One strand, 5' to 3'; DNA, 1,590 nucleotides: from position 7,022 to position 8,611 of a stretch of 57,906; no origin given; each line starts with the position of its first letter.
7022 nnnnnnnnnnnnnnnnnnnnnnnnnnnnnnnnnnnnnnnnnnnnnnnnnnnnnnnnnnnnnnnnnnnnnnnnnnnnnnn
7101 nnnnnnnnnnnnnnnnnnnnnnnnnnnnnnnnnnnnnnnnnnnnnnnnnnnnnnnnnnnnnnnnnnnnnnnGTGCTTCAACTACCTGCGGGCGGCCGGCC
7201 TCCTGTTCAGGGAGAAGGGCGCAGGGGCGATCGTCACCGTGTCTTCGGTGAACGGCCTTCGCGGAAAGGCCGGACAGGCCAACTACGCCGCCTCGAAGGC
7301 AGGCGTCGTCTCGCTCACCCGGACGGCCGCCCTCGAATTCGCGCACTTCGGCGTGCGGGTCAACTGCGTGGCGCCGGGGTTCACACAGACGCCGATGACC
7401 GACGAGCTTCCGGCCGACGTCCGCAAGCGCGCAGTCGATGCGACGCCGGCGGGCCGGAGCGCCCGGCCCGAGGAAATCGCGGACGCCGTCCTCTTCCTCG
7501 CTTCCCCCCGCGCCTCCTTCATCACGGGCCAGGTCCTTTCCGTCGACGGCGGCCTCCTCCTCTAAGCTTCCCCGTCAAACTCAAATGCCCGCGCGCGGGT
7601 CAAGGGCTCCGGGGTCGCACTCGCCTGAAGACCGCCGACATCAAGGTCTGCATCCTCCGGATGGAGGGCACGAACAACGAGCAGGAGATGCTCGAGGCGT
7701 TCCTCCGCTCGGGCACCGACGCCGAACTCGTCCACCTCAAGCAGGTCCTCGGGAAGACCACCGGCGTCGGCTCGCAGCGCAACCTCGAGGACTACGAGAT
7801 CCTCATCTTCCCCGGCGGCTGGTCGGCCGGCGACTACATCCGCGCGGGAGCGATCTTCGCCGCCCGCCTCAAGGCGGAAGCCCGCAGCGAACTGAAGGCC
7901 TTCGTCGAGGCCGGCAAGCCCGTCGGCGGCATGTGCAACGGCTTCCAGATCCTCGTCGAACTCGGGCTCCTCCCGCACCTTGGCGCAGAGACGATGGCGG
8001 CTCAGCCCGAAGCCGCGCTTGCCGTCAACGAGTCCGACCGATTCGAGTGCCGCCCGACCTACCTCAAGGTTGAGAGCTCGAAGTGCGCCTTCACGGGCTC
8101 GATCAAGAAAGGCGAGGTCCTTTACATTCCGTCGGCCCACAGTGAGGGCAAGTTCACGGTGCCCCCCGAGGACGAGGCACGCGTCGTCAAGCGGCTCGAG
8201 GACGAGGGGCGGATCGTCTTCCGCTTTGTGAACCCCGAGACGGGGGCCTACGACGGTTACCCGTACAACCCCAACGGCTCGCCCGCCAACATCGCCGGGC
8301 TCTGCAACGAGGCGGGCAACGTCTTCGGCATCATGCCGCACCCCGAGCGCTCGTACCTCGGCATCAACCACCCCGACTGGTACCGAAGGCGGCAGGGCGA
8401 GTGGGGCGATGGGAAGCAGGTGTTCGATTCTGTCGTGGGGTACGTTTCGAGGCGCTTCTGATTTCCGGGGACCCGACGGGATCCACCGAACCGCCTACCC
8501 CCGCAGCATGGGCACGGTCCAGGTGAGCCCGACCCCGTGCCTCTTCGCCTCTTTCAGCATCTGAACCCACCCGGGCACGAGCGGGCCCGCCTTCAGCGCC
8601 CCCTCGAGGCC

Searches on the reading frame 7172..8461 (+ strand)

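Call 52: search_protein_families(library=pfam, proteins=[window:7172-8461:+], max_evalue=0.00001)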
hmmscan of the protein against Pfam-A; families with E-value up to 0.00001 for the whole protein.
window:7172-8461:+ (429 aa): 1 family
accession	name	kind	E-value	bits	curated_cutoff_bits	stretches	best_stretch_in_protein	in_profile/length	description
PF13507.12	GATase_5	-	5.9e-64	216.1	27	1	158-425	3-260/260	CobB/CobQ-like glutamine amidotransferase domain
